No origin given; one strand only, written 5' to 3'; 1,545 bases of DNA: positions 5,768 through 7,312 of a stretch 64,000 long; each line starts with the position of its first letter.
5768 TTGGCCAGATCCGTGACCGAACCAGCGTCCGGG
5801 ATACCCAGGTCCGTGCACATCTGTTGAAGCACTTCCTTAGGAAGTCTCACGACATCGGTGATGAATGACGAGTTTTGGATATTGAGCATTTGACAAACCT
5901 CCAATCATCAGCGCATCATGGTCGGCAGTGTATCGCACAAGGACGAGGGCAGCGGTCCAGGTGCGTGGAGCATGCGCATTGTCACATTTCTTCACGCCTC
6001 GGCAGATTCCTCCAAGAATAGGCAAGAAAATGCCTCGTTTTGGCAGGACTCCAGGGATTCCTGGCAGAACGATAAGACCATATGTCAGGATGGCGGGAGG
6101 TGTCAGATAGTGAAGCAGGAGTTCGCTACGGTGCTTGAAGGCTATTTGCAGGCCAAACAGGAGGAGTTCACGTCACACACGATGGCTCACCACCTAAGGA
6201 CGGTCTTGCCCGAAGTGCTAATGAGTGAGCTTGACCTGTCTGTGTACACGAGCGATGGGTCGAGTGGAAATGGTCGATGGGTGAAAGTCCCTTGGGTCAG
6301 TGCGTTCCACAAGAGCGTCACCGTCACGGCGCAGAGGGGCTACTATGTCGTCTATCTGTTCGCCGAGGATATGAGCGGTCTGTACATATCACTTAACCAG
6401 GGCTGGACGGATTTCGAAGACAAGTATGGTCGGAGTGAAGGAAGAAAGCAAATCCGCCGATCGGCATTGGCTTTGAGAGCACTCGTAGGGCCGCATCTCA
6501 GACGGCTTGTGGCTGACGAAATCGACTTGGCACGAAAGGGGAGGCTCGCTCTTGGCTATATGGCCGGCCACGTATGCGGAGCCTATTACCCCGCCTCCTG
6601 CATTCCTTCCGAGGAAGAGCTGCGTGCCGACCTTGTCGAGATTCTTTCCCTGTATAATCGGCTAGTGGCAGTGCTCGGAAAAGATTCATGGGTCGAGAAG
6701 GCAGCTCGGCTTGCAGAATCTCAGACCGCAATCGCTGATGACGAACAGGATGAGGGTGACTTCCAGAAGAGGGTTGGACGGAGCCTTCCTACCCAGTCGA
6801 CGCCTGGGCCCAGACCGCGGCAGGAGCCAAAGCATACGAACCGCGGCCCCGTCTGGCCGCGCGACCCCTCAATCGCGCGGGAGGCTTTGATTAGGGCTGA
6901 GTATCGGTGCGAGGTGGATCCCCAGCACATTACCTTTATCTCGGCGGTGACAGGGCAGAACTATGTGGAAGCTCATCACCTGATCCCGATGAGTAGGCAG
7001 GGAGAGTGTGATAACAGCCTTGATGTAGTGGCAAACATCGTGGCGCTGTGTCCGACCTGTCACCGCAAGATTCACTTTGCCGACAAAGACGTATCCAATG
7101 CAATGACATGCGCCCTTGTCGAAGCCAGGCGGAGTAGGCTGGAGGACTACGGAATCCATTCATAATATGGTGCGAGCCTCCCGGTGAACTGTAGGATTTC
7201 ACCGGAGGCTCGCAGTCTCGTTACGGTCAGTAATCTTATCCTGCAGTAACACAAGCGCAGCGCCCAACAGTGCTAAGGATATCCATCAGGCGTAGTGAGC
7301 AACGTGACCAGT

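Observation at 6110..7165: DUF3578(McrB-N-like)-HNH fusion: candidate modification-dependent restriction enzyme carried by the prophage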

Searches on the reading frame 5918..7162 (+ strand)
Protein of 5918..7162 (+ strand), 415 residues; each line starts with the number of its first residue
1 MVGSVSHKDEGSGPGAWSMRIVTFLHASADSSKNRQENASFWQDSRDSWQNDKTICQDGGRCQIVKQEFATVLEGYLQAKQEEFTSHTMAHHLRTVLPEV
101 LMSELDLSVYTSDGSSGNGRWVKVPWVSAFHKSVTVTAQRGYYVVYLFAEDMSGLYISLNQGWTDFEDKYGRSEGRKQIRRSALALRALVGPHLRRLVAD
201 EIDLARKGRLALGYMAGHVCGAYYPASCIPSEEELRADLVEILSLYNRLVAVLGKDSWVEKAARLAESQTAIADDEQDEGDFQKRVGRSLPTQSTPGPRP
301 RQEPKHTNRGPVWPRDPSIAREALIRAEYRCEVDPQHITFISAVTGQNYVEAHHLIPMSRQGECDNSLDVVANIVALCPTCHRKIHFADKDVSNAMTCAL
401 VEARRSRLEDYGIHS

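Call 4: search_protein_families(library=pfam, proteins=[window:6110-7162:+], max_evalue=0.1)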
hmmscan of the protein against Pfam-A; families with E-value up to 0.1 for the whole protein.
window:6110-7162:+ (351 aa): 5 families
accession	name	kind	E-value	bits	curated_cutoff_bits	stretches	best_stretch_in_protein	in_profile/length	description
PF12102.13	MrcB_N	-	2.7e-49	167.7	25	1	8-186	2-182/183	MrcB-like, N-terminal domain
PF01844.29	HNH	-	3.6e-06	27.4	21.4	1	284-322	12-45/47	HNH endonuclease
PF13391.12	HNH_2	-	2.8e-05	24.3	21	1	279-319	2-56/66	HNH endonuclease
PF23382.1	DUF7097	-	0.023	15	27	1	263-343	78-162/175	Family of unknown function (DUF7097)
PF25664.1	Oleavirus_coat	-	0.032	14.3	27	1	142-199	15-70/182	Oleavirus coat protein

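Call 9: search_protein_families(library=ncbifam, proteins=[window:6110-7162:+], max_evalue=0.01)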
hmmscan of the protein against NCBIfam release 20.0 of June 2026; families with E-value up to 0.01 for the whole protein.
window:6110-7162:+ (351 aa): 0 families

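Call 10: search_protein_families(library=padloc, proteins=[window:6110-7162:+], max_evalue=0.01)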
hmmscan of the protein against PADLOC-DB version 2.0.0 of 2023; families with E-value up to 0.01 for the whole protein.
window:6110-7162:+ (351 aa): 4 families
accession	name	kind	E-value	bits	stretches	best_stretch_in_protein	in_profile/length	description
PDLC03656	mREase_IV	-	7.2e-10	37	1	210-325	150-259/277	Type IV methyl-directed restriction enzyme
PDLC03514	REase_II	-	6.3e-05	20.4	1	279-322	302-341/386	Type II restriction enzyme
PDLC03662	mREase_IV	-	0.0049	13.4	1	244-329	461-542/560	Type IV methyl-directed restriction enzyme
PDLC00740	Effector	-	0.0083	12.9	0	257-325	22-101/391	Endonuclease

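Call 11: find_homologous_proteins(query=window:6110-7162:+)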
Query window:6110-7162:+ (351 aa): 156 proteins with E <= 0.001 among 8000 candidates; the best 120 are listed.
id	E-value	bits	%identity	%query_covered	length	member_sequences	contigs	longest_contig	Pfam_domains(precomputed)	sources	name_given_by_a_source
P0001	7.6e-237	803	100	100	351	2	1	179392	PF01844.30,PF12102.14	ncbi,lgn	-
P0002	8.2e-108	379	52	99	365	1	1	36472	PF01844.30,PF12102.14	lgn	-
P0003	6.1e-78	280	40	99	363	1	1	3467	PF12102.14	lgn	-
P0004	1.6e-77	279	38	97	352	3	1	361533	PF12102.14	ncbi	-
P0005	1.4e-76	276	39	99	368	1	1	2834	PF12102.14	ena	-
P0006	1.7e-76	276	41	99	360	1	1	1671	PF12102.14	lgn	-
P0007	2.1e-76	275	40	99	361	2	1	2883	PF01844.30,PF12102.14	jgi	-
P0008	2.4e-76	275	39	99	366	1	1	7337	PF12102.14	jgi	jgi:5-methylcytosine-specific restriction protein A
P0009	1.1e-75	273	39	98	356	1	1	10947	PF12102.14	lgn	-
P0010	3.8e-75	271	40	98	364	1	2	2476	PF01844.30,PF12102.14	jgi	-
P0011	1.9e-74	269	40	99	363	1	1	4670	PF01844.30,PF12102.14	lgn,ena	-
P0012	5.7e-74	267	38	100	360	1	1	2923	PF13391.13,PF12102.14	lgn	-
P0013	7.2e-74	267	39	98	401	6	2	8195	PF12102.14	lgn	-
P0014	1.7e-72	263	40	99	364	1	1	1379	PF12102.14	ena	-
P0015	2.2e-72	262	40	98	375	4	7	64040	PF12102.14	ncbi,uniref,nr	ncbi:MrcB family domain-containing protein [Priestia megaterium]|uniref:MrcB family domain-containin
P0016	8.4e-71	257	40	96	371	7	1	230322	PF12102.14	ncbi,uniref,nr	ncbi:DUF3578 domain-containing protein [Priestia megaterium]|uniref:MrcB family domain-containing pr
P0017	1.4e-70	256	38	99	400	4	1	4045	PF12102.14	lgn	-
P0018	2.2e-70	256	39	98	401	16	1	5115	PF12102.14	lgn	-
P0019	4.8e-70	254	38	99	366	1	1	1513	PF12102.14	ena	-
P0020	5.0e-70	254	38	99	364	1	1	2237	PF13391.13,PF01844.30,PF12102.14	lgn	-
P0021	8.5e-70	254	36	100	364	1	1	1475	PF01844.30,PF12102.14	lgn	-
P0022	9.7e-70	253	39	98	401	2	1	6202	PF12102.14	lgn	-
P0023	1.1e-69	253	38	99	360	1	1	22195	PF13391.13,PF12102.14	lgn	-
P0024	1.5e-69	253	39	97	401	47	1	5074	PF12102.14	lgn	-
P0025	2.9e-69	252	40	99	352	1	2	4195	PF01844.30,PF12102.14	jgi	jgi:5-methylcytosine-specific restriction protein A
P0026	3.2e-68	249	36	99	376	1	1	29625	PF13391.13,PF12102.14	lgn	-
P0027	1.4e-65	240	41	99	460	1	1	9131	PF12844.14,PF01381.29,PF13560.13,PF13443.13,PF12102.14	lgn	-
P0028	1.8e-65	239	40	99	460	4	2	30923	PF12844.14,PF01381.29,PF13560.13,PF12102.14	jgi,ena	-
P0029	2.0e-65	239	37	99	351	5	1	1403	PF13391.13,PF01844.30,PF12102.14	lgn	-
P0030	4.9e-65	238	39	100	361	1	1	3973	PF12102.14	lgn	-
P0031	9.8e-63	230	38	97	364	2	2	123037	PF12102.14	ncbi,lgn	-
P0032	1.5e-62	230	38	92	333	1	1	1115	PF13391.13,PF01844.30,PF12102.14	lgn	-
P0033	1.1e-61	227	39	83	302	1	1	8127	PF13391.13,PF12102.14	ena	-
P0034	2.8e-61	226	36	99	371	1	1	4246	PF12102.14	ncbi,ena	-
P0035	5.5e-60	221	37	97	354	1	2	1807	PF13391.13,PF01844.30,PF12102.14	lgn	-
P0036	6.3e-60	221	37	99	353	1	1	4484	PF01844.30,PF12102.14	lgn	-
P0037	1.2e-59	220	38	90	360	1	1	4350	PF01844.30,PF12102.14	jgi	jgi:5-methylcytosine-specific restriction protein A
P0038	5.2e-58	215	36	99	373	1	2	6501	PF01844.30,PF12102.14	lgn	-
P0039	7.5e-57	211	37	92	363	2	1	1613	PF01844.30,PF12102.14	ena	-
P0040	8.4e-57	211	33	96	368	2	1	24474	PF01844.30,PF12102.14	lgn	-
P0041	7.3e-55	205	37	91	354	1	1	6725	PF12102.14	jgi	-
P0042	1.1e-54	204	40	79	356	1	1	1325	PF12102.14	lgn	-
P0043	1.3e-54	204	40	75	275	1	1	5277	PF01844.30,PF12102.14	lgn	-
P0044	5.6e-54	202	38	86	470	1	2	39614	PF13391.13,PF01844.30,PF12102.14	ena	-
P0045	7.1e-54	201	41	75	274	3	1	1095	PF12102.14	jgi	jgi:5-methylcytosine-specific restriction protein A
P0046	1.1e-52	197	34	99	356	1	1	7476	PF12102.14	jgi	jgi:5-methylcytosine-specific restriction enzyme A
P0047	1.3e-52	197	37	87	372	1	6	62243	PF01844.30,PF12102.14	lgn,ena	-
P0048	2.9e-52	196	37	75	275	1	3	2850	PF13391.13,PF01844.30,PF12102.14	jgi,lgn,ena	-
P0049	1.3e-51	194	38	86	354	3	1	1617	PF12102.14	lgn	-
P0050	4.1e-51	192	40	87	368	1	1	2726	PF12102.14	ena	-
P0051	1.5e-50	190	34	89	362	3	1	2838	PF13391.13,PF12102.14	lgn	-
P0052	1.6e-50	190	38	75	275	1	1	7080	PF12102.14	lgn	-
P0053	2.0e-50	190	36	99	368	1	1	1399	PF13391.13,PF12102.14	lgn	-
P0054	2.6e-50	190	36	91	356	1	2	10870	PF01844.30,PF12102.14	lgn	-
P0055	6.4e-50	188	38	85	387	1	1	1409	PF01844.30,PF12102.14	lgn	-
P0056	2.3e-49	186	40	74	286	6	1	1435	PF12102.14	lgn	-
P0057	5.5e-49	185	35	99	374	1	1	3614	PF12102.14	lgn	-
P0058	7.1e-49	185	37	87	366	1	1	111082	PF01844.30,PF12102.14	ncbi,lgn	ncbi:MrcB family domain-containing protein [Rhizobium sp. LEGMi12c]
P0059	8.2e-49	185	37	90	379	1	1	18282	PF12102.14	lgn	-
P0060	1.3e-48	184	36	89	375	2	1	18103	PF12102.14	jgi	jgi:5-methylcytosine-specific restriction enzyme A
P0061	2.2e-48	183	37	91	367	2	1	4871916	PF01844.30,PF12102.14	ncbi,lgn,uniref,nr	ncbi:MrcB family domain-containing protein [Rhizobium leguminosarum]|uniref:MrcB family domain-conta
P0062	4.7e-48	182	35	87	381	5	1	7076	PF12102.14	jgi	-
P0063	6.6e-48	182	38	77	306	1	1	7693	PF12102.14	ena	-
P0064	1.1e-47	181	37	81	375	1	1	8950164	PF12102.14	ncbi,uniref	ncbi:DUF3578 domain-containing protein [Bradyrhizobium sp. B039]|uniref:MrcB family domain-containin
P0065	1.9e-47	180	33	87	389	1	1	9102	PF13391.13,PF12102.14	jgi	jgi:5-methylcytosine-specific restriction protein A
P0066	2.5e-47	180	33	98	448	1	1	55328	PF01381.29,PF12102.14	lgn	-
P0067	3.4e-47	179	35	86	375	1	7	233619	PF13391.13,PF12102.14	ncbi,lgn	ncbi:MAG: DUF3578 domain-containing protein [Xanthobacteraceae bacterium]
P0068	3.9e-47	179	36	90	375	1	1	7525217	PF13391.13,PF12102.14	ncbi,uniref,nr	ncbi:MrcB family domain-containing protein [Bradyrhizobium erythrophlei]|uniref:5-methylcytosine-spe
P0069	4.1e-47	179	35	98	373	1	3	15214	PF01844.30,PF12102.14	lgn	-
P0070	7.5e-47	178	35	89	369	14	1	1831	PF13391.13,PF01844.30,PF12102.14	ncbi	-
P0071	8.8e-47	178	38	78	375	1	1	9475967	PF12102.14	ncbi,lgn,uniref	ncbi:5-methylcytosine-specific restriction protein A [Bradyrhizobium sp. AZCC 2262]|uniref:MrcB fami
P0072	1.2e-46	178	35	79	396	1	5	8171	PF13391.13,PF12102.14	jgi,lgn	jgi:5-methylcytosine-specific restriction protein A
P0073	3.2e-46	176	34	85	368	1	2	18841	PF12102.14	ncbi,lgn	-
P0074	3.4e-46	176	35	92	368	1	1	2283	PF12102.14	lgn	-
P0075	4.3e-46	176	37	85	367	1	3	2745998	PF13391.13,PF12102.14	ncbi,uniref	ncbi:MrcB family domain-containing protein [Synechococcus elongatus]|uniref:MrcB family domain-conta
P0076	1.1e-45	174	38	82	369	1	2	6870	PF13391.13,PF01844.30,PF12102.14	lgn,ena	-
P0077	1.3e-45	174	37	81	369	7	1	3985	PF01844.30,PF12102.14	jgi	-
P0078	1.4e-45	174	32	90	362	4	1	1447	PF12102.14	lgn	-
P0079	2.3e-45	173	37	83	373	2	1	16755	PF01844.30,PF12102.14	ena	-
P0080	2.3e-45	173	35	90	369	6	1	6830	PF13391.13,PF01844.30,PF12102.14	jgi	-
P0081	2.6e-45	173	35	88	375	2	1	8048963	PF12102.14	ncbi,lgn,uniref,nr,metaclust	ncbi:MrcB family domain-containing protein [Bradyrhizobium sp. WSM1417]|uniref:MrcB family domain-co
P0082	7.0e-45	172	33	99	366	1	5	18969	PF12102.14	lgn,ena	-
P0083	1.0e-44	171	36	83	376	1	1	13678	PF12102.14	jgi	jgi:5-methylcytosine-specific restriction protein A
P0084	1.2e-44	171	37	92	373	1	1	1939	PF01844.30,PF12102.14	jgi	-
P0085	2.0e-44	170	35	92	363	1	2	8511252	PF13391.13,PF12102.14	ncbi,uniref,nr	ncbi:DUF3578 domain-containing protein [Chitinophaga oryzae]|uniref:DUF3578 domain-containing protei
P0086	2.1e-44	170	35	88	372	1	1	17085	PF01844.30,PF12102.14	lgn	-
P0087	2.1e-44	170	34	92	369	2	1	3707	PF13391.13,PF01844.30,PF12102.14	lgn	-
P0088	5.3e-44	169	36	80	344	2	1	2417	PF12102.14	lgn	-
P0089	1.3e-43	168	37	83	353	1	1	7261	PF13391.13,PF01844.30,PF12102.14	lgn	-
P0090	1.7e-43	167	37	83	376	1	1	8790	PF12102.14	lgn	-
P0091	1.9e-43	167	33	92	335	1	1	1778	PF12102.14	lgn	-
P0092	2.0e-42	164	35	83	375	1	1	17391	PF12102.14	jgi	jgi:5-methylcytosine-specific restriction protein A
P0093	2.5e-42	163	36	83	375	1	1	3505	PF13391.13,PF12102.14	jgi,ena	-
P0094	1.7e-41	161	35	88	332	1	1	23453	PF13391.13,PF01844.30,PF12102.14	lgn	-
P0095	4.5e-41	159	34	90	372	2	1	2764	PF12102.14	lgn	-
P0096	4.6e-41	159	33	91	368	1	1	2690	PF13391.13,PF12102.14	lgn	-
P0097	1.8e-40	157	34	91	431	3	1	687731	PF12102.14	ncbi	ncbi:hypothetical protein GCM10009429_05460 [Dyella marensis]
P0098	1.3e-39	154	35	92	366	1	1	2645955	PF01844.30,PF12102.14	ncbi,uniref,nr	ncbi:MrcB family domain-containing protein [Brucella anthropi]|uniref:MrcB family domain-containing 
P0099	9.3e-36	142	31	90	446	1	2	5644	PF12102.14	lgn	-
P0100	1.3e-34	138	32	93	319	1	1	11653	PF12102.14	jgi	jgi:5-methylcytosine-specific restriction enzyme A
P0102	2.0e-34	137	33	92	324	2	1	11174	PF12102.14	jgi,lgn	-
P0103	1.2e-33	135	33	83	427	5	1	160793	PF13391.13,PF01844.30,PF12102.14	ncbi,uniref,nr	ncbi:MrcB family domain-containing protein [Burkholderia gladioli]|uniref:MrcB family domain-contain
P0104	1.1e-32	132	32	92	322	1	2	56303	PF12102.14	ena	-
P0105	1.3e-32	131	30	92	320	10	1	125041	PF12102.14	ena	-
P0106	1.4e-32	131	31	99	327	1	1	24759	PF12102.14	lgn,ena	-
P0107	2.3e-32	131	30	92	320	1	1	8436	PF12102.14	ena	-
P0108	3.1e-32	130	29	92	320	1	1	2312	PF12102.14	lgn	-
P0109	7.5e-32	129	31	92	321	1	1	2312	PF12102.14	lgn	-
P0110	1.4e-31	128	30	92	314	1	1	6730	PF12102.14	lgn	-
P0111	2.0e-31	128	30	92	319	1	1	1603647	PF12102.14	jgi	jgi:5-methylcytosine-specific restriction protein A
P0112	2.2e-31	127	31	93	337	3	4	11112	PF12102.14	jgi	jgi:5-methylcytosine-specific restriction protein A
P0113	2.1e-30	124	31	92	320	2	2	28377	PF12102.14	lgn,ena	-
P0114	3.7e-30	123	29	93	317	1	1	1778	PF12102.14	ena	-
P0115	5.4e-30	123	29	100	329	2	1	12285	PF12102.14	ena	-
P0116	6.4e-30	123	30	97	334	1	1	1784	PF12102.14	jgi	jgi:5-methylcytosine-specific restriction protein A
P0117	9.9e-30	122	29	93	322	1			PF12102.14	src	-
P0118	1.8e-29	121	30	97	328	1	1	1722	PF12102.14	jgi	jgi:5-methylcytosine-specific restriction protein A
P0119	2.0e-29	121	32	79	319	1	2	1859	PF12102.14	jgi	-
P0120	2.4e-29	121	33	96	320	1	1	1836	PF12102.14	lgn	-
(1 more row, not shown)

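Call 12: search_solved_structures(query=window:6110-7162:+, max_evalue=1, show_alignments=3)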
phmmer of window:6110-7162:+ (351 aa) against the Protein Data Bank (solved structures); distinct sequences matched with E-value up to 1: 6.
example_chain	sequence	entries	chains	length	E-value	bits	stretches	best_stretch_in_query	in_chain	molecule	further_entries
6ghc_A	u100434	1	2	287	2.3e-09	40.1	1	208-325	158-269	5-methylcytosine-specific restriction enzyme A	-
9nvu_P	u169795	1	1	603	0.0024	20.3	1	287-333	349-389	OrufIscB-REC-swap 49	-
5zmm_A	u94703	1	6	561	0.047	16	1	224-326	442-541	Uncharacterized protein McrA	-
6y8x_AA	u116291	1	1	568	0.29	13.5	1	88-142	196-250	Phosphoglucomutase 5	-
6y8z_A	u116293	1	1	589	0.3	13.4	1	88-142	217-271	Phosphoglucomutase 5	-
6y8y_A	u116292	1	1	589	0.3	13.4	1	88-142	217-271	Phosphoglucomutase 5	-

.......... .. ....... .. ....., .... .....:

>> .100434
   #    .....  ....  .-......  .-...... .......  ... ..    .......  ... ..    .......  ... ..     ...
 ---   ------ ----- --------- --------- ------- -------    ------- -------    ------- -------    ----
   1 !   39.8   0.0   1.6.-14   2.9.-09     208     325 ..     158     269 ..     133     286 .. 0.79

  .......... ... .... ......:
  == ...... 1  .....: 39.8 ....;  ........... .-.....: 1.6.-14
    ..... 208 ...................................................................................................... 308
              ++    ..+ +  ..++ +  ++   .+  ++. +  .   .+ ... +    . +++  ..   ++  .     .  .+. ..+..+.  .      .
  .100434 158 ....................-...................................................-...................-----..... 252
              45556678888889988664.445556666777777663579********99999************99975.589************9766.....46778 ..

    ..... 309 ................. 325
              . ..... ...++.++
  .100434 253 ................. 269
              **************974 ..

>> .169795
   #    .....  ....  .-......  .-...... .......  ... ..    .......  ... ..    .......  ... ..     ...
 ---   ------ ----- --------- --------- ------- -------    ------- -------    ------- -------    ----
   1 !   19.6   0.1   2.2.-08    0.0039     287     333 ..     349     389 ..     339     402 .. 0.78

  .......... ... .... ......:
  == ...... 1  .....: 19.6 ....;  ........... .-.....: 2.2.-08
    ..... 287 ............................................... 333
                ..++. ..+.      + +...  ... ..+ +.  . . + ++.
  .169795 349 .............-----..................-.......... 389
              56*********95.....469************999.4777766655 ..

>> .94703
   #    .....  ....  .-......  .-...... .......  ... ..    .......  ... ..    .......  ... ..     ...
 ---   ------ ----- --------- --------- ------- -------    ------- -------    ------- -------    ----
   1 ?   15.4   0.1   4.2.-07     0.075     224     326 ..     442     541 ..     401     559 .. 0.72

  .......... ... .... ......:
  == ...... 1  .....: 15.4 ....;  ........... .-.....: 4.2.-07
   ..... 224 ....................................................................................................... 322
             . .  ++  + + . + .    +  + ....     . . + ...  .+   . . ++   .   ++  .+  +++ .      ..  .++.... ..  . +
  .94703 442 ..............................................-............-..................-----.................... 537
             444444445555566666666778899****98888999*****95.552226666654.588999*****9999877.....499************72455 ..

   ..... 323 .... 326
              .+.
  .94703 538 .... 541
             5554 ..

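Call 22: find_encoding_contigs(protein=P0001, flank=10000, max_places=4)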
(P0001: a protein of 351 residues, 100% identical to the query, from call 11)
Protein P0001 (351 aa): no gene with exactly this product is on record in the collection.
